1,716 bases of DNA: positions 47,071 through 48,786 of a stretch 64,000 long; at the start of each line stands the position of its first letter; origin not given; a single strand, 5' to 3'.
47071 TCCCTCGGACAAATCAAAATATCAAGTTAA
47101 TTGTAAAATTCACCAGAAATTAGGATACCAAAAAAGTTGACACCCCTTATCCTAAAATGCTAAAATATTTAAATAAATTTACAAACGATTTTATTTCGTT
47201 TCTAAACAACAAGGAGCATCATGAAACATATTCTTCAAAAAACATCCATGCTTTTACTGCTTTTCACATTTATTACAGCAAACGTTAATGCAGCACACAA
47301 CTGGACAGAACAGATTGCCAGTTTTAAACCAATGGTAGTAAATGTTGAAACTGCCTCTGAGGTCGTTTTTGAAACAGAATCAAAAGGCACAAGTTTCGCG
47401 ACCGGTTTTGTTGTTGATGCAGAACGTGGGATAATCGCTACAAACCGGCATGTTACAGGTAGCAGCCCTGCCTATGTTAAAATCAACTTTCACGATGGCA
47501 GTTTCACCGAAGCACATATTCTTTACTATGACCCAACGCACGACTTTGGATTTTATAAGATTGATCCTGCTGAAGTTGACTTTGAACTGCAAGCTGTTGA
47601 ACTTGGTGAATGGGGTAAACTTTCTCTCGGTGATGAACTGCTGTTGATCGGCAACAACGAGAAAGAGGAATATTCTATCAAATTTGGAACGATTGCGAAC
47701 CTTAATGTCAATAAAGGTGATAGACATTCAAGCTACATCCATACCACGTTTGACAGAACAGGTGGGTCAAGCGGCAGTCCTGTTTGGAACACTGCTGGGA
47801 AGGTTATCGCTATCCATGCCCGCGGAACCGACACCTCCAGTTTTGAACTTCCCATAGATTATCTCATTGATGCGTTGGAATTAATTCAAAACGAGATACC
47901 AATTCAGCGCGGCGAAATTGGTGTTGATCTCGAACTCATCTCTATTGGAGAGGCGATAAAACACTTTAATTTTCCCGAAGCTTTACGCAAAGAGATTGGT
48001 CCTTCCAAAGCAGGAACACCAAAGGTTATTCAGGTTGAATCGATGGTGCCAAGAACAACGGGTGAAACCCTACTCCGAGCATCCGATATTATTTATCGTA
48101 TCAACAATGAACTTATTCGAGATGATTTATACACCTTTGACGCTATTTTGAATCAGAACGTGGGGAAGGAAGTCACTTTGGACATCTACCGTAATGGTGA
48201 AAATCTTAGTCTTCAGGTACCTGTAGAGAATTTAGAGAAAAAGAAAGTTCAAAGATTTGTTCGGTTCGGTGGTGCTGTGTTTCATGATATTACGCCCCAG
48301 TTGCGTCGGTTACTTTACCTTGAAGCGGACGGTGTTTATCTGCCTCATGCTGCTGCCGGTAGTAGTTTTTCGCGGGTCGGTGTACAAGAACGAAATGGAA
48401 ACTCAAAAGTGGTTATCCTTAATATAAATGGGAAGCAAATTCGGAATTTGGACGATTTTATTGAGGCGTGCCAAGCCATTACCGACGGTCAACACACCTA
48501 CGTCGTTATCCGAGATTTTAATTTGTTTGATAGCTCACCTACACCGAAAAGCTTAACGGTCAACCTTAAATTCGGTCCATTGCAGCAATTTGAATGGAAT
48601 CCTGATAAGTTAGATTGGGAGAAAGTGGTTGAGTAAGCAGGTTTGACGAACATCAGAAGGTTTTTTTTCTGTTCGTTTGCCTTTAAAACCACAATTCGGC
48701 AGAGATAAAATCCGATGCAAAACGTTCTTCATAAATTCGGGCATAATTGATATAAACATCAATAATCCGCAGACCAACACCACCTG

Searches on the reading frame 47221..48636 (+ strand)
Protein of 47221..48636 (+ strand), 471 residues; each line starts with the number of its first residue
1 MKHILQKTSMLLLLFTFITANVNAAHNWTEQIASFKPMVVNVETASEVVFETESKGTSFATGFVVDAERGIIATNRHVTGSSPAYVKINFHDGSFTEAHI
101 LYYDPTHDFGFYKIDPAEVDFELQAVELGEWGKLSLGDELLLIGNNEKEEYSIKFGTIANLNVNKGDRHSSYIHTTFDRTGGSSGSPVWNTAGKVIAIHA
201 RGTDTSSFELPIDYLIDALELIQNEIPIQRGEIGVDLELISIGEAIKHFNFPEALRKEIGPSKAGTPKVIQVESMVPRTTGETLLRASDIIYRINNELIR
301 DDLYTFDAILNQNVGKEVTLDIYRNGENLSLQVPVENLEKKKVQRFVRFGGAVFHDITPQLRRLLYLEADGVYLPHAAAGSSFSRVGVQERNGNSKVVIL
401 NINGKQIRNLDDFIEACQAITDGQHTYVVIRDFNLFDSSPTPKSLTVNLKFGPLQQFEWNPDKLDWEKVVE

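Call 68: search_protein_families(library=pfam, proteins=[window:47221-48636:+], max_evalue=0.001)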
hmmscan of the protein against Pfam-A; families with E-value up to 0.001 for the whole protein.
window:47221-48636:+ (471 aa): 4 families
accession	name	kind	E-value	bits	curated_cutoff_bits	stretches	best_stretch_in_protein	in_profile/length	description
PF13365.12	Trypsin_2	-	5.5e-23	82.7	27.6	1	60-198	1-144/144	Trypsin-like peptidase domain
PF12812.13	PDZ_1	-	1.5e-15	57.4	28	1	344-422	5-77/78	PDZ-like domain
PF13180.12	PDZ_2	-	5.8e-10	39.7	27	1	266-335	13-80/80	PDZ domain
PF17820.7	PDZ_6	-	1.8e-06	28.1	27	0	398-431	21-53/54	PDZ domain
